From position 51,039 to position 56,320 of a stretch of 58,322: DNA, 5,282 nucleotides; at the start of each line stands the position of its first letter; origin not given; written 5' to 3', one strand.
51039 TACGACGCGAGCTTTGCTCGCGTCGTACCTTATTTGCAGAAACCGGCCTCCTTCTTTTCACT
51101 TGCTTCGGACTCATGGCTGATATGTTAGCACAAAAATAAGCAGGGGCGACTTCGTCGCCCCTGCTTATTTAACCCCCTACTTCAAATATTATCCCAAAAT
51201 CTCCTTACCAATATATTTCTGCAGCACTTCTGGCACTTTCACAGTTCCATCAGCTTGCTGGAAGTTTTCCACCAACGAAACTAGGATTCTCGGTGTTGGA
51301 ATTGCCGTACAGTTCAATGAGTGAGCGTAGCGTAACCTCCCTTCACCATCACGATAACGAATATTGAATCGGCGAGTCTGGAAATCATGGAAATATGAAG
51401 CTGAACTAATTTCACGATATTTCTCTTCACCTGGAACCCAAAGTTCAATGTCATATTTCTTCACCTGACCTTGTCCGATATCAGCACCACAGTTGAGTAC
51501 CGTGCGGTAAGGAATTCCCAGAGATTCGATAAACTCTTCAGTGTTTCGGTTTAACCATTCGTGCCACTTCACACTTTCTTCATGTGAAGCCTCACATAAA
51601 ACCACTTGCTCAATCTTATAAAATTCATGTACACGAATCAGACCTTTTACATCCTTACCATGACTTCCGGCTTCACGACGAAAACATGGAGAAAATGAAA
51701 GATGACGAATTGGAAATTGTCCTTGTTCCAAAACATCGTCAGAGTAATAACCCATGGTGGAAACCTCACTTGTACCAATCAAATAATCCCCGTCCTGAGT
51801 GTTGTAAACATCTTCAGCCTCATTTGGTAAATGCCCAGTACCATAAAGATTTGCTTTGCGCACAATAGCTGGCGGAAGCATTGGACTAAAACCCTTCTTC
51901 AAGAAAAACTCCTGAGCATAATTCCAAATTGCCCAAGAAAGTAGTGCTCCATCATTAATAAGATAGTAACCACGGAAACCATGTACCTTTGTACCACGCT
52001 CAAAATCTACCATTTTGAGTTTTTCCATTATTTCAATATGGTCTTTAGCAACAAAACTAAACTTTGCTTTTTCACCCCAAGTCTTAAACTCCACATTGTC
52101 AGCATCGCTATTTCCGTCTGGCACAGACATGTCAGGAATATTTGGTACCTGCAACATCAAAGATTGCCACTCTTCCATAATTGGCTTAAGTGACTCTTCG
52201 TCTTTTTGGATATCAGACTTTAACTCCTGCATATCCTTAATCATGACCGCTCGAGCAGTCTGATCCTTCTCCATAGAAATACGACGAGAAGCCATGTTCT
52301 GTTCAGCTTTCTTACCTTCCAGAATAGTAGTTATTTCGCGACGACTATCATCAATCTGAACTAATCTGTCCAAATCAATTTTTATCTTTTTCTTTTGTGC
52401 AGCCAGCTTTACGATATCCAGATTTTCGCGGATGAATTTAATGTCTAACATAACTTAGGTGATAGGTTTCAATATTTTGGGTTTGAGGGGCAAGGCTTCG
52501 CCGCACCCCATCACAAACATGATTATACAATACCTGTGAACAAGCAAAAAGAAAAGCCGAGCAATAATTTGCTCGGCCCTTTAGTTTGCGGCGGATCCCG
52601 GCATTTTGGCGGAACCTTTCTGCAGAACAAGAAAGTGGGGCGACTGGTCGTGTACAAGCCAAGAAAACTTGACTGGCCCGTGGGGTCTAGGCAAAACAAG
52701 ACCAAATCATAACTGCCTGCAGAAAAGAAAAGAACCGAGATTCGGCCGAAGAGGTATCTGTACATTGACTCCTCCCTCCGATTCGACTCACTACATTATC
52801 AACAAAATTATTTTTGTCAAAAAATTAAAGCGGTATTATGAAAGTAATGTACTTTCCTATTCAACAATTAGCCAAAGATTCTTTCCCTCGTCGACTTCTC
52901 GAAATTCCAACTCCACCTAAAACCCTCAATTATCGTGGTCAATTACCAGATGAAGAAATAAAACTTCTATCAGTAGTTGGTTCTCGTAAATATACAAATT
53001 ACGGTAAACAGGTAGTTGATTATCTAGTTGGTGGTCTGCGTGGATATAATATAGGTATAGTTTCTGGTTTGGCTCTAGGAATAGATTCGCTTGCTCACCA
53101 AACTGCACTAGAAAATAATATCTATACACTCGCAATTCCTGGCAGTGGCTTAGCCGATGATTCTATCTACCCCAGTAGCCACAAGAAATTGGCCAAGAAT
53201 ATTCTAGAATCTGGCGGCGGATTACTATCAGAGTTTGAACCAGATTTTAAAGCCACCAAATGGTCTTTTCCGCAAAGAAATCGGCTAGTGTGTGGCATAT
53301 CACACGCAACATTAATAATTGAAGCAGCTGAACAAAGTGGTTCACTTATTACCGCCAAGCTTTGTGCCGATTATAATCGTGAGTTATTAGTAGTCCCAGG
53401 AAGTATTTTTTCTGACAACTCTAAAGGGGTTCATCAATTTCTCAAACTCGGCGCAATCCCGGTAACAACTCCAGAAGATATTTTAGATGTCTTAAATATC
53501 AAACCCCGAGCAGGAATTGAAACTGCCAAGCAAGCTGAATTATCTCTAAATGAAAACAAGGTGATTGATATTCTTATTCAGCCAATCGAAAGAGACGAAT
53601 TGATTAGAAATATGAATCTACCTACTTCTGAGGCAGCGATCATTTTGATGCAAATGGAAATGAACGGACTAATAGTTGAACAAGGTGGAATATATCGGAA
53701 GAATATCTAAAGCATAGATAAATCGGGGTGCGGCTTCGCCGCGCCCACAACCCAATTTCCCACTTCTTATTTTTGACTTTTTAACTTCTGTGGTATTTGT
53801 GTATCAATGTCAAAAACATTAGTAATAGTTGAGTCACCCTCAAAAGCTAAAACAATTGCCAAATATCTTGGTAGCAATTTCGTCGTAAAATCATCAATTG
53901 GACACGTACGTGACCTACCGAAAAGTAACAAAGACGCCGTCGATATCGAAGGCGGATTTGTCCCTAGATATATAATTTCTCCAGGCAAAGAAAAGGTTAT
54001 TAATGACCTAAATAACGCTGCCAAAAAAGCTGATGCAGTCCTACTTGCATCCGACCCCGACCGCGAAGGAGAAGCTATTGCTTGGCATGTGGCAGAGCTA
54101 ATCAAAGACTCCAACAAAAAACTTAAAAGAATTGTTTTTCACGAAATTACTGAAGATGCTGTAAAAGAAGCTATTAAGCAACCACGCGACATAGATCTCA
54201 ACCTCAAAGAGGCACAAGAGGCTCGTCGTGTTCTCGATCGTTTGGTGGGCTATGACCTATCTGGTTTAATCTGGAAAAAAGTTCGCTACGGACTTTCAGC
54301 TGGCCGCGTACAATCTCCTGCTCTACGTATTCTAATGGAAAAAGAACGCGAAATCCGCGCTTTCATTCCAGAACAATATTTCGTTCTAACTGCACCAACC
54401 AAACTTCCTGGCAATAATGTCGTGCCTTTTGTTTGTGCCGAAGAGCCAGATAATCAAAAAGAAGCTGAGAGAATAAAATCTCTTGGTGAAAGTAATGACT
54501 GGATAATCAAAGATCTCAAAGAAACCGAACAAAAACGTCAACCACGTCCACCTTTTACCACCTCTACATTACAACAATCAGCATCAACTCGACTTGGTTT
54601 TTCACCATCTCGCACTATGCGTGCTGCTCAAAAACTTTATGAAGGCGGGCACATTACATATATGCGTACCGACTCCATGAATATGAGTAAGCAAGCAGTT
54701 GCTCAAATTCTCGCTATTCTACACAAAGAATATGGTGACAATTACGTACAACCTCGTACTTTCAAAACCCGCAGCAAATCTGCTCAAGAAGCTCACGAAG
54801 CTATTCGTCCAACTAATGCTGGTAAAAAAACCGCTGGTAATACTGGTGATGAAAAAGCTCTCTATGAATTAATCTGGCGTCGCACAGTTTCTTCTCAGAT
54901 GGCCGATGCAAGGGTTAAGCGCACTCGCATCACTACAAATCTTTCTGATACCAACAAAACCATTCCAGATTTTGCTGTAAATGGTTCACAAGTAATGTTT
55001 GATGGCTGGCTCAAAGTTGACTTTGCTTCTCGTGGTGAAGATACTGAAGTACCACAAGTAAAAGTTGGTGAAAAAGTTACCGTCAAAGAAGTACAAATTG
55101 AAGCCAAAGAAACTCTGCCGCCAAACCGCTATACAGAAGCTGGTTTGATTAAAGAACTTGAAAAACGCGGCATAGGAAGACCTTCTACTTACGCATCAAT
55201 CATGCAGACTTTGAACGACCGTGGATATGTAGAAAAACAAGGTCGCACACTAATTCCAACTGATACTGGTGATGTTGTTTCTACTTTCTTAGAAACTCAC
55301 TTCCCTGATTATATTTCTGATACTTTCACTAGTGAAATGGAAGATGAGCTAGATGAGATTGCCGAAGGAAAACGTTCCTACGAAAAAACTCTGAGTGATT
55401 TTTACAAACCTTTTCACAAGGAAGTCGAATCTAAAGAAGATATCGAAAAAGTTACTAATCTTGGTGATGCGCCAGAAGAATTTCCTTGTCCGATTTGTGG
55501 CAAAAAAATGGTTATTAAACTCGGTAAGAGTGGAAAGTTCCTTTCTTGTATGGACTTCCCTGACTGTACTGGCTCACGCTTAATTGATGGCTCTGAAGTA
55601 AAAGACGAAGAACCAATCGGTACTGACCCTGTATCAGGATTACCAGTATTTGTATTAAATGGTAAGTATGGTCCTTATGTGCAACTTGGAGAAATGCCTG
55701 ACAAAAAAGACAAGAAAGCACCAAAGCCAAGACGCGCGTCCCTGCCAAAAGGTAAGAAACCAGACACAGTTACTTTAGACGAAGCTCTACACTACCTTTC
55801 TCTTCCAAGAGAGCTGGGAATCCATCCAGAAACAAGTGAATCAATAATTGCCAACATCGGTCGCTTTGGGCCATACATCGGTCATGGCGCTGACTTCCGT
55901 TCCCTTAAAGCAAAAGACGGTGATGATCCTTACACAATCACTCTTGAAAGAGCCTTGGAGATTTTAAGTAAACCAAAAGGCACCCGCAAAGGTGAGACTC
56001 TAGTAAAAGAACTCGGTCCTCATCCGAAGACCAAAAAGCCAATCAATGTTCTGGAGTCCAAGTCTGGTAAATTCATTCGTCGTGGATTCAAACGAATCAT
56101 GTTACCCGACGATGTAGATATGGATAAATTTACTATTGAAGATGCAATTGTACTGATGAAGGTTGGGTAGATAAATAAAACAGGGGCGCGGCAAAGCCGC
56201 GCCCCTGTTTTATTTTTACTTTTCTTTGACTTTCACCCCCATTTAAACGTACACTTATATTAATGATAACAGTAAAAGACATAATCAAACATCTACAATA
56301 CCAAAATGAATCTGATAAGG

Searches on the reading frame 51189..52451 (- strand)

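Call 15: search_protein_families(library=pfam, proteins=[window:51189-52451:-], max_evalue=0.001)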
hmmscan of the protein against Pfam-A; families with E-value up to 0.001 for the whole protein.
window:51189-52451:- (420 aa): 2 families
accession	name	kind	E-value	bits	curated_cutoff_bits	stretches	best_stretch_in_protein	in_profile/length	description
PF00587.30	tRNA-synt_2b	-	1.5e-27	97.2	29.3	1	222-396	11-178/179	tRNA synthetase class II core domain (G, H, P, S and T)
PF02403.27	Seryl_tRNA_N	-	1.4e-20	73.9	28.2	1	1-106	1-108/108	Seryl-tRNA synthetase N-terminal domain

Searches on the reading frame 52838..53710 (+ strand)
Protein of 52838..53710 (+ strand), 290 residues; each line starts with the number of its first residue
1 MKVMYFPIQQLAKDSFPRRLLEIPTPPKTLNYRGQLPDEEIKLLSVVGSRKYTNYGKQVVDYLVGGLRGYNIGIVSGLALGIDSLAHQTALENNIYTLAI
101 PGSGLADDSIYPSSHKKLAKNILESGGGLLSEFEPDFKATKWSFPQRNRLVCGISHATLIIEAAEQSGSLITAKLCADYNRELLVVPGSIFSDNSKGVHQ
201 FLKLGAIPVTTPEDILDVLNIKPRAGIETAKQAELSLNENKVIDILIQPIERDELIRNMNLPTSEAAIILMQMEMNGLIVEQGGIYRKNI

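Call 15: search_protein_families(library=pfam, proteins=[window:52838-53710:+], max_evalue=0.001)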
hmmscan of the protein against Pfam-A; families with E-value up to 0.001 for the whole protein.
window:52838-53710:+ (290 aa): 3 families
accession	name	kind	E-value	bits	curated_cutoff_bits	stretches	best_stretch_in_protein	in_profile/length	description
PF02481.21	DNA_processg_A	-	5.4e-64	215.7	29.6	1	11-210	12-211/212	DNA recombination-mediator protein A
PF17782.7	DprA_WH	-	6.5e-07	29.7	22.9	1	230-284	5-60/61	DprA winged helix domain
PF12694.12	cpYpsA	-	0.00039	20.6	26.2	0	140-205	49-115/145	Circularly permutated YpsA SLOG family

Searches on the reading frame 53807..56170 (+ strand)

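Call 15: search_protein_families(library=pfam, proteins=[window:53807-56170:+], max_evalue=0.001)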
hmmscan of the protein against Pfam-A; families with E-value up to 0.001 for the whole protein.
window:53807-56170:+ (787 aa): 5 families
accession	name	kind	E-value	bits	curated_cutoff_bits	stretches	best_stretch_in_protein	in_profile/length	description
PF01131.25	Topoisom_bac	-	4.5e-122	408.4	35.1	1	129-529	2-410/411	DNA topoisomerase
PF13368.11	Toprim_C_rpt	-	1.8e-39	133.8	22.3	2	673-727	1-53/57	Topoisomerase C-terminal repeat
PF01751.28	Toprim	-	2.1e-22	79.5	23.1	1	4-114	1-96/96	Toprim domain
PF01396.24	Zn_ribbon_Top1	-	2.2e-10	40.6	32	1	561-590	4-33/39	Topoisomerase DNA binding C4 zinc finger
PF13662.12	Toprim_4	-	0.00058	20.5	25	0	56-109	30-84/85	Toprim domain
